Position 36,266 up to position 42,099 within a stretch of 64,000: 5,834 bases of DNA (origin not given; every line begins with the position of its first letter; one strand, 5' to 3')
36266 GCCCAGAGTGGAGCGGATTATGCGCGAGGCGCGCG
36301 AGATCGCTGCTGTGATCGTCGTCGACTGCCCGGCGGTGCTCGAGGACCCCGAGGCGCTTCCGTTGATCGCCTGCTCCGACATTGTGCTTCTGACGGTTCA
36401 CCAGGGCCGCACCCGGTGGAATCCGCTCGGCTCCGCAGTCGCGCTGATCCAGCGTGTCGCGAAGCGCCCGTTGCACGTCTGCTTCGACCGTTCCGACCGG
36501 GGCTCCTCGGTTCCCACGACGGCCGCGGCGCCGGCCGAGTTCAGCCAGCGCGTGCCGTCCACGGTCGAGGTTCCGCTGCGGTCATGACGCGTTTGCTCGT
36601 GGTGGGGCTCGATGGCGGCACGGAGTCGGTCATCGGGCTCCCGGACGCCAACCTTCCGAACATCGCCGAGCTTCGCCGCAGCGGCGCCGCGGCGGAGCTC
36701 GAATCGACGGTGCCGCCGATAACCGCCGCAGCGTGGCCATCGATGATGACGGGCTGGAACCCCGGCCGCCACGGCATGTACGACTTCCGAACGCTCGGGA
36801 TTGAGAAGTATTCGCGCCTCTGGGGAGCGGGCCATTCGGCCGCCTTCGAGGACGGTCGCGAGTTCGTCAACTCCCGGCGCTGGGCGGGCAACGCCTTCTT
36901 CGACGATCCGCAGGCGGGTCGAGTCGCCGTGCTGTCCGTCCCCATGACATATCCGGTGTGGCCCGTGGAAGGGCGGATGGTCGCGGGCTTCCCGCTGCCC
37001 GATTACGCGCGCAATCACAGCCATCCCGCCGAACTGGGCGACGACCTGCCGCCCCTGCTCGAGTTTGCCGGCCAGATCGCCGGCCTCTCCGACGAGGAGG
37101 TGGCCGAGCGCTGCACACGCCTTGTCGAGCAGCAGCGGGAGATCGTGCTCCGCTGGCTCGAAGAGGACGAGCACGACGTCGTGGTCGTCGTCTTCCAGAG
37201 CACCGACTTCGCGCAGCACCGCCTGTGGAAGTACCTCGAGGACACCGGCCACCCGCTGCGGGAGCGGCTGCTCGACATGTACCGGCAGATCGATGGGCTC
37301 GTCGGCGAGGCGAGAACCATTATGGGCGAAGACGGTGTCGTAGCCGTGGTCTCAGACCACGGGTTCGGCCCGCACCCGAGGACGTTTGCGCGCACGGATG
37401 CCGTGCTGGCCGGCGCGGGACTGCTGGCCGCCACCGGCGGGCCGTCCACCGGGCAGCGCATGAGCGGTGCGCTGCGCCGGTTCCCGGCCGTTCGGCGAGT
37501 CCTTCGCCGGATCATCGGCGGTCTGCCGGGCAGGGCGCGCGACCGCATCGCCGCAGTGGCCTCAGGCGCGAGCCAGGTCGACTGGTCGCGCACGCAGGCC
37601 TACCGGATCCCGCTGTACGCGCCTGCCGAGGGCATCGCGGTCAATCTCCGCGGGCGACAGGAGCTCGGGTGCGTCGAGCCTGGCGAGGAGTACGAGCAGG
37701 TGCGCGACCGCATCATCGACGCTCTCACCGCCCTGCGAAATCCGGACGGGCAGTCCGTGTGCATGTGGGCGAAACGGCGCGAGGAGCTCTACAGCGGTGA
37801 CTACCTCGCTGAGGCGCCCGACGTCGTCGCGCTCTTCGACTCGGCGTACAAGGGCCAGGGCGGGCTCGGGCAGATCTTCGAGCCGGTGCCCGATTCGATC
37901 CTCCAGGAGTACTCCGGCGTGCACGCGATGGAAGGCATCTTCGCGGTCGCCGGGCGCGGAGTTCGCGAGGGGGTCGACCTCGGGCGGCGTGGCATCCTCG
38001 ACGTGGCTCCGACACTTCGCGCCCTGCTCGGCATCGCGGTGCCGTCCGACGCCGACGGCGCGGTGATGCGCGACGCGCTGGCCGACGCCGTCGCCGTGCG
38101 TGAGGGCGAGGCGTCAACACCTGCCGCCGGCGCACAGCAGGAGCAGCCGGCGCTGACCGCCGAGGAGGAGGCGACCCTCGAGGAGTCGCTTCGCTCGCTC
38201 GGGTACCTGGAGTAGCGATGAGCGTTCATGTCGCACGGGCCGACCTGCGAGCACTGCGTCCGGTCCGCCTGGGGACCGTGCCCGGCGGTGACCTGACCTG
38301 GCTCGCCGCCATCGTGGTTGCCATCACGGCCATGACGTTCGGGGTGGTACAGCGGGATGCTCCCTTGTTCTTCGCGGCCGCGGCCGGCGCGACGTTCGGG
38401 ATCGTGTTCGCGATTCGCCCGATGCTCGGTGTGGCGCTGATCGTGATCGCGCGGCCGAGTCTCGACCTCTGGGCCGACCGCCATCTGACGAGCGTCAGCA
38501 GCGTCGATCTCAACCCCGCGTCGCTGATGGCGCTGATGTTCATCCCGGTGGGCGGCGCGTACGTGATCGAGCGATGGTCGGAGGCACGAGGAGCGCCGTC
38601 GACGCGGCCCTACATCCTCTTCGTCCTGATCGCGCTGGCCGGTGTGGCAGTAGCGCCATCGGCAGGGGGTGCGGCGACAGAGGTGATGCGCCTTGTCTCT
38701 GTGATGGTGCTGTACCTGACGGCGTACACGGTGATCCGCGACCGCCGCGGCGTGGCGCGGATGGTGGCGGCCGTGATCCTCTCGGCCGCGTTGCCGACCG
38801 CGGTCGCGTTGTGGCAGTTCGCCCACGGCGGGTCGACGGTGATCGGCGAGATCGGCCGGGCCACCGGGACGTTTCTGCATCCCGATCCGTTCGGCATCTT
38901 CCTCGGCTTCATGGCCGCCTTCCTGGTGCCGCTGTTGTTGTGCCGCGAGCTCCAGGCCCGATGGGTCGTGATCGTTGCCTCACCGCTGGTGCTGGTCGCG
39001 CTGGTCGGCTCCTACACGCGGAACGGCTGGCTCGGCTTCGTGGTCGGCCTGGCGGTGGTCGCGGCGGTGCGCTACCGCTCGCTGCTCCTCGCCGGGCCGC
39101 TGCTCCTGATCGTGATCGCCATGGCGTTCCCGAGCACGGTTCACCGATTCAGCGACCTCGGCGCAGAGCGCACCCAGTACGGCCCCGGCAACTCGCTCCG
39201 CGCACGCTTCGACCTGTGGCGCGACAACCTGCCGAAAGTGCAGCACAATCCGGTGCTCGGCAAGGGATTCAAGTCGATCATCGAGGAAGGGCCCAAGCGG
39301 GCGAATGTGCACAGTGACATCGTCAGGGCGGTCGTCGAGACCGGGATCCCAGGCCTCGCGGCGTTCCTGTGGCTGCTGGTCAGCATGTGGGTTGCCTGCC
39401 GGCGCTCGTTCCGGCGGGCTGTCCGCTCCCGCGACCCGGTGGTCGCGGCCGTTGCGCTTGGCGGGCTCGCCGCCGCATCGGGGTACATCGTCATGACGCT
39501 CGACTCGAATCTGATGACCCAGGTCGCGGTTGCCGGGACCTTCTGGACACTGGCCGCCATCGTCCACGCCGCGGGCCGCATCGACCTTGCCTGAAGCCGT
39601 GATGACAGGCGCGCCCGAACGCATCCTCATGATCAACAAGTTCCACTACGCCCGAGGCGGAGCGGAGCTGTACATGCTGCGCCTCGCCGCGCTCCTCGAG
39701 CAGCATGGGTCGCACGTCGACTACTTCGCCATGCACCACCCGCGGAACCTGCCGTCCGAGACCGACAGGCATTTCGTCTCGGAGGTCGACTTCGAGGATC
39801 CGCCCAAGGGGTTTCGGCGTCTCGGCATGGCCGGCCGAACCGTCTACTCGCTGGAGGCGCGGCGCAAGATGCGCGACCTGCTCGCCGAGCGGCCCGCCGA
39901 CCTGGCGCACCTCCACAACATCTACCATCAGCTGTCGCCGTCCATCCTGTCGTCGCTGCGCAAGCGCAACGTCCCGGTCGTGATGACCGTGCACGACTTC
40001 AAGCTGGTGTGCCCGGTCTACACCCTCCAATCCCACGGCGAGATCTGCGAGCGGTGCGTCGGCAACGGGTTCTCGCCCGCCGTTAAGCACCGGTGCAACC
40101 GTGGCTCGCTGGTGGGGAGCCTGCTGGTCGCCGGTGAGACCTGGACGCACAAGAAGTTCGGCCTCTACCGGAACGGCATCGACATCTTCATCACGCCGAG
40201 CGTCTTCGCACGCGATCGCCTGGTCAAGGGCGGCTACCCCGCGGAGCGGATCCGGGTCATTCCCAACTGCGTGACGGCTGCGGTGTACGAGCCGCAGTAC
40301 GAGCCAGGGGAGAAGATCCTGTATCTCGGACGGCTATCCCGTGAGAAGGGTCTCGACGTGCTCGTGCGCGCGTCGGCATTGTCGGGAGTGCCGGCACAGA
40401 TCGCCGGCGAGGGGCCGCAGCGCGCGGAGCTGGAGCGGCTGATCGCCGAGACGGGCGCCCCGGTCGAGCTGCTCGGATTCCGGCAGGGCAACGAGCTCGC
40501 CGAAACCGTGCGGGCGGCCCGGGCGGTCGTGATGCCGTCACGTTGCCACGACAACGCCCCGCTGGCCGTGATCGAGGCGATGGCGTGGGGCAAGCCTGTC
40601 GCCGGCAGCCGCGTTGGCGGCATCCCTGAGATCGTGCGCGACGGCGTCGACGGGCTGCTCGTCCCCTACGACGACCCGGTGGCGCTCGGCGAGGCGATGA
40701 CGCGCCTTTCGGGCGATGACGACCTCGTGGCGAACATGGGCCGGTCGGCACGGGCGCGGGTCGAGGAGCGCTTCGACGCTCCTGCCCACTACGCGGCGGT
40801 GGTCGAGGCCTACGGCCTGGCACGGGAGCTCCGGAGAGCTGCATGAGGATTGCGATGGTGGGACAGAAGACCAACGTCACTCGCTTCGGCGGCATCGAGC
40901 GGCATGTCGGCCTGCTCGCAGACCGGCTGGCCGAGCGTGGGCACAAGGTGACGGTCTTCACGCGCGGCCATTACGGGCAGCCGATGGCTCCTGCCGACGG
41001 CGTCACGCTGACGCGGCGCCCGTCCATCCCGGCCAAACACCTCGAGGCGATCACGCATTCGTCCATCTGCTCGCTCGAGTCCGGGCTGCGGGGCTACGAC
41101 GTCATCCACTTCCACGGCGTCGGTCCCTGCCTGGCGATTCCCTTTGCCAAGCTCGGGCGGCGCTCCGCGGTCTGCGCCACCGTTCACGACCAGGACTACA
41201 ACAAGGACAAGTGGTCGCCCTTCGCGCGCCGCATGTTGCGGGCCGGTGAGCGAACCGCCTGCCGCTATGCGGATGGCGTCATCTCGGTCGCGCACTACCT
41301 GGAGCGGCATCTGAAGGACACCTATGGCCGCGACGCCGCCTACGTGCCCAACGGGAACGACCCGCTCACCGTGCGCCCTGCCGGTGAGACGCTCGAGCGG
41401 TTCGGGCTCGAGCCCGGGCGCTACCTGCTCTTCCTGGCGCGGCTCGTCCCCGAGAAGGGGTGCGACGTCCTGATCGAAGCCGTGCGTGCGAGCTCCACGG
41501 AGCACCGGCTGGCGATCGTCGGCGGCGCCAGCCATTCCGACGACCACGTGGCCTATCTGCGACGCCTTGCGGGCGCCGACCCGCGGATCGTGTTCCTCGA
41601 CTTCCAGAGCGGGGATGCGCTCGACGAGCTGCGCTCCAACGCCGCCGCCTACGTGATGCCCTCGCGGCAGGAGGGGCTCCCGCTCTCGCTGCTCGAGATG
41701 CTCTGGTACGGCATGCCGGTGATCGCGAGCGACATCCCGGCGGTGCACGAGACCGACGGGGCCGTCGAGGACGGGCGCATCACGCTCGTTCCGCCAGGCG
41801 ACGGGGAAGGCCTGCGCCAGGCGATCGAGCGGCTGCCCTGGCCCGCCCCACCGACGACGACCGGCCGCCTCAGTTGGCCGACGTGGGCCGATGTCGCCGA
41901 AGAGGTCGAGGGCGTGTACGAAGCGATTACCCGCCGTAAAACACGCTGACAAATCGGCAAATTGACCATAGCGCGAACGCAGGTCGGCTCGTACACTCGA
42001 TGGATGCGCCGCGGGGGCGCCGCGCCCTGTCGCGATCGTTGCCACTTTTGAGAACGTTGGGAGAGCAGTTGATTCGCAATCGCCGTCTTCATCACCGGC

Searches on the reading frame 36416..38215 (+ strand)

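Call 11: search_protein_families(library=pfam, proteins=[window:36416-38215:+], max_evalue=0.001)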
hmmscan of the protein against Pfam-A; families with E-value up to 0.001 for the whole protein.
window:36416-38215:+ (599 aa): 1 family
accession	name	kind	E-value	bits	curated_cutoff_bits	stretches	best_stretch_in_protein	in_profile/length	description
PF01663.27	Phosphodiest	-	1.1e-28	101.3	23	1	60-476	1-319/342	Type I phosphodiesterase / nucleotide pyrophosphatase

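Call 60: search_protein_families(library=ncbifam, proteins=[window:36416-38215:+], max_evalue=0.001)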
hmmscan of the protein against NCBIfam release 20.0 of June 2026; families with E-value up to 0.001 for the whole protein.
window:36416-38215:+ (599 aa): 2 families
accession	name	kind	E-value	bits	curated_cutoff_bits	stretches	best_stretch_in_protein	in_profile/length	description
TIGR02335.1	hydr_PhnA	equivalog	0.00017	20.8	407.55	0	48-121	3-78/408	phosphonoacetate hydrolase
NF042991.1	alk_phos_PafA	equivalog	0.00042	18.9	650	0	512-554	510-552/554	alkaline phosphatase PafA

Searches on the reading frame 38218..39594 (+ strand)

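Call 11: search_protein_families(library=pfam, proteins=[window:38218-39594:+], max_evalue=0.001)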
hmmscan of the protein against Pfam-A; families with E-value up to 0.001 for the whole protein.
window:38218-39594:+ (458 aa): 1 family
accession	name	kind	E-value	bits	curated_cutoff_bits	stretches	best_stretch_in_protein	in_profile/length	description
PF04932.20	Wzy_C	-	1.8e-19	70.4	31.7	1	257-384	5-149/149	O-Antigen ligase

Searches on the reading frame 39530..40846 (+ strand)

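Call 8: search_protein_families(library=pfam, proteins=[window:39530-40846:+], max_evalue=0.01)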
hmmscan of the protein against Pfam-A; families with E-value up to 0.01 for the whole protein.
window:39530-40846:+ (438 aa): 6 families
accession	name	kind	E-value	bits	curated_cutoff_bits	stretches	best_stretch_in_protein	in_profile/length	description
PF13692.12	Glyco_trans_1_4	-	9.9e-30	104.1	27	1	262-395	3-141/142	Glycosyl transferases group 1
PF00534.26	Glycos_transf_1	-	2.1e-28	99.5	26.4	1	258-409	13-171/172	Glycosyl transferases group 1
PF13439.12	Glyco_transf_4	-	9.1e-18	65.3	28.5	1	43-248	2-166/170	Glycosyltransferase Family 4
PF13579.12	Glyco_trans_4_4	-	1.8e-15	58.1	29.7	1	43-247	1-158/158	Glycosyl transferase 4-like domain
PF13524.12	Glyco_trans_1_2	-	2e-07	31.5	25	1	283-416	11-134/144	Glycosyl transferase-like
PF20706.3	GT4-conflict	-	1.7e-05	24.5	26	1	244-376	178-327/385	Family 4 Glycosyltransferase in conflict systems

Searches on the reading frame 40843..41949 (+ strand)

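Call 8: search_protein_families(library=pfam, proteins=[window:40843-41949:+], max_evalue=0.01)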
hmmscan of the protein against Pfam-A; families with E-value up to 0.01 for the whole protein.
window:40843-41949:+ (368 aa): 7 families
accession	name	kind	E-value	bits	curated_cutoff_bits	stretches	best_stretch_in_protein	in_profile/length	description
PF13439.12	Glyco_transf_4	-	3e-25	89.6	28.5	1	15-173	1-167/170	Glycosyltransferase Family 4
PF13692.12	Glyco_trans_1_4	-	2.9e-24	86.4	27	1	193-331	2-139/142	Glycosyl transferases group 1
PF00534.26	Glycos_transf_1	-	1.4e-20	74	26.4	1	192-330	15-154/172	Glycosyl transferases group 1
PF13579.12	Glyco_trans_4_4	-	1.5e-20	74.6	29.7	1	16-171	1-158/158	Glycosyl transferase 4-like domain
PF20706.3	GT4-conflict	-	3.9e-11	43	26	1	15-297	11-312/385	Family 4 Glycosyltransferase in conflict systems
PF09314.17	DUF1972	-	0.00091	19.3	25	1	117-164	129-176/186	Domain of unknown function (DUF1972)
PF13477.12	Glyco_trans_4_2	-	0.0034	18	23.4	1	21-148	12-137/139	Glycosyl transferase 4-like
